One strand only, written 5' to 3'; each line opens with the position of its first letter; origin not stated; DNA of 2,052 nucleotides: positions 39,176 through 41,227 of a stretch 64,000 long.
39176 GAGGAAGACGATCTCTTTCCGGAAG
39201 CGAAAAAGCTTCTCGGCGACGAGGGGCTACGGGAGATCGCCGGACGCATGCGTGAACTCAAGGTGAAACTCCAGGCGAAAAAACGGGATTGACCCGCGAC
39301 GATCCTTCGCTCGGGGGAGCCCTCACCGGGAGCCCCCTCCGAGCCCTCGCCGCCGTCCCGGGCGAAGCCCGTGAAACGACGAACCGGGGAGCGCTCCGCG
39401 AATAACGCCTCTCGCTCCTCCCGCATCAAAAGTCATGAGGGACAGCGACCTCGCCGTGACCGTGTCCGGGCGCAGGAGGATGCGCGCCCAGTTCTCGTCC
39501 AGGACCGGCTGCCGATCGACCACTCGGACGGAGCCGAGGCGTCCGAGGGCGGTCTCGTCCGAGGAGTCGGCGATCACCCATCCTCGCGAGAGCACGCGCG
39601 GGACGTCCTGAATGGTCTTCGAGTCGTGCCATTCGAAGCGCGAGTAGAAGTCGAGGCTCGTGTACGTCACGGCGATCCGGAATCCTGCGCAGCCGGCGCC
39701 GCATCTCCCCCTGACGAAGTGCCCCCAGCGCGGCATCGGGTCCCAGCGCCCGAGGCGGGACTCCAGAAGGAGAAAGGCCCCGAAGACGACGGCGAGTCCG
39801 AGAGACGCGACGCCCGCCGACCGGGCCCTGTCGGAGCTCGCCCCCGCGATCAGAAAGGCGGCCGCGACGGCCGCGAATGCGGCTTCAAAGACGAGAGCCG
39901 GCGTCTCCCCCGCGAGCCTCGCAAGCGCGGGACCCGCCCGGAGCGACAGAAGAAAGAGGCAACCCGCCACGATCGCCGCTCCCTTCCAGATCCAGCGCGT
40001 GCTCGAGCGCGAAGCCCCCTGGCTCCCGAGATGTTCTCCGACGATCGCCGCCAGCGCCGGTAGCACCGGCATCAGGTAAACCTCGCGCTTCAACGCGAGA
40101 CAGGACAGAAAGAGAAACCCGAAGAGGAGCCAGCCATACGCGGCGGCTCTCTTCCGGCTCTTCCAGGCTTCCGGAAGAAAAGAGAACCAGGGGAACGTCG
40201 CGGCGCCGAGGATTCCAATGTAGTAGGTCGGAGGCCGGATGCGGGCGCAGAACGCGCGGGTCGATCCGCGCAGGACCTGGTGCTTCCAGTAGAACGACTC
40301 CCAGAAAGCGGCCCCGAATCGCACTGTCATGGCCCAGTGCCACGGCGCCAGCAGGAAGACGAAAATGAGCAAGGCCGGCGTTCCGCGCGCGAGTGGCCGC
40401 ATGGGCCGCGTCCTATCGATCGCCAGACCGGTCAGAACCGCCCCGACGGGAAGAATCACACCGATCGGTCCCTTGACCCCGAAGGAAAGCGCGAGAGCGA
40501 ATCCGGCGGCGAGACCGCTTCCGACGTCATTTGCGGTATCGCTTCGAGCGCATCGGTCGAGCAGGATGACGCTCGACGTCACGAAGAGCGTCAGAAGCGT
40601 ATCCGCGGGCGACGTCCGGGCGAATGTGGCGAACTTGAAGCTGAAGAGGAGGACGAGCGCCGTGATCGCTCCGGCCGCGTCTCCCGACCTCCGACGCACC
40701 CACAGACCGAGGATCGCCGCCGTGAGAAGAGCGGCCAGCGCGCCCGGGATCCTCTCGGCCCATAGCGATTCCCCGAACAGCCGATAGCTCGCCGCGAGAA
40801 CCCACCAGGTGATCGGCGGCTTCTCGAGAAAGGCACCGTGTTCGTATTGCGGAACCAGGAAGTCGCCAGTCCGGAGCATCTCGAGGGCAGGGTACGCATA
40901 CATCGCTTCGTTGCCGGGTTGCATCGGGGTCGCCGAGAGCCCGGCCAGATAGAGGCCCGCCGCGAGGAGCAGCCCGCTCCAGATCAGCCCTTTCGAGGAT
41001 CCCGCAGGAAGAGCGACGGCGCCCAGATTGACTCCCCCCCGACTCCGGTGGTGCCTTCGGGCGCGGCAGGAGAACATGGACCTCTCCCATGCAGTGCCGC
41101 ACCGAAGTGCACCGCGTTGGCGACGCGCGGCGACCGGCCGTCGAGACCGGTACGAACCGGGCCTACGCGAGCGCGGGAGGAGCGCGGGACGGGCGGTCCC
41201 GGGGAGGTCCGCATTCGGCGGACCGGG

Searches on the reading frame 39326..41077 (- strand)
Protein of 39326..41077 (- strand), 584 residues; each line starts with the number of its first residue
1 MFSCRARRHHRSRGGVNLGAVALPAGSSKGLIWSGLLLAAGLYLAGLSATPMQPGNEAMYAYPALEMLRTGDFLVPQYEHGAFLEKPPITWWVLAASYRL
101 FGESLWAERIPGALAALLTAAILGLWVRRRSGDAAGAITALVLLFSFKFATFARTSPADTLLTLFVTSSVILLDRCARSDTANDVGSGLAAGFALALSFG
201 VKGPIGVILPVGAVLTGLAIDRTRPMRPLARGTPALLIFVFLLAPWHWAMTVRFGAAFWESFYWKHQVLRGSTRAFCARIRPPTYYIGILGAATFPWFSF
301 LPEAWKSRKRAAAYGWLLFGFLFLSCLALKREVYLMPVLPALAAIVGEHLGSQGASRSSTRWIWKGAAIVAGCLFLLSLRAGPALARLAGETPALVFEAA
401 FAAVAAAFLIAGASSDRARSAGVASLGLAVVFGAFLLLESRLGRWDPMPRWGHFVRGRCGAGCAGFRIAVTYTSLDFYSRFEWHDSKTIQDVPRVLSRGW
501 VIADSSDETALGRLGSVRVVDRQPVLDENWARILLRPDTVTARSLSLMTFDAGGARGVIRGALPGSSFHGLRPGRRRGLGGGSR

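Call 65: find_encoding_contigs(protein=window:39326-41077:-, flank=10000, max_places=6)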
Protein window:39326-41077:- (584 aa): 2 contigs read that carry it; 2 places shown.
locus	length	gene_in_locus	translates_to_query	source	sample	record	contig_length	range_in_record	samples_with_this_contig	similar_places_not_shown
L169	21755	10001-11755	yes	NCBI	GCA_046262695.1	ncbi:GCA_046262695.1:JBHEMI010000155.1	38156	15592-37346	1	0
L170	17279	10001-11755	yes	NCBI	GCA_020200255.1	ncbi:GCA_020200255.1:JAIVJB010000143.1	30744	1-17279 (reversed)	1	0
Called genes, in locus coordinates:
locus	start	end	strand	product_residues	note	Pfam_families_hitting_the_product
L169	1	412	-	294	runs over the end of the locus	PF09990:DUF2231, PF00355:Rieske, PF13806:Rieske_2 (weak)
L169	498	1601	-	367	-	PF00512:HisKA, PF02518:HATPase_c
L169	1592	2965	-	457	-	PF05193:Peptidase_M16_C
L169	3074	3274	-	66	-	-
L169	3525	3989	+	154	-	PF01844:HNH (weak)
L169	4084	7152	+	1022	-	PF00873:ACR_tran, PF03176:MMPL (faint), PF02355:SecD_SecF_C (faint)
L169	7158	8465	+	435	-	PF02321:OEP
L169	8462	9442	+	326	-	PF25919:BSH_CusB (faint), PF25973:BSH_CzcB (weak), PF25954:Beta-barrel_RND_2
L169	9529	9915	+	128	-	-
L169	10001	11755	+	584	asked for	PF02366:PMT, PF13231:PMT_2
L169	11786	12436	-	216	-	PF01814:Hemerythrin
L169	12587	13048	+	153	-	-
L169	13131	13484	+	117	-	PF00072:Response_reg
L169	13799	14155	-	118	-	PF00072:Response_reg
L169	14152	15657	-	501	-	PF00069:Pkinase, PF07714:PK_Tyr_Ser-Thr, PF01590:GAF, PF13185:GAF_2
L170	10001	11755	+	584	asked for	PF02366:PMT, PF13231:PMT_2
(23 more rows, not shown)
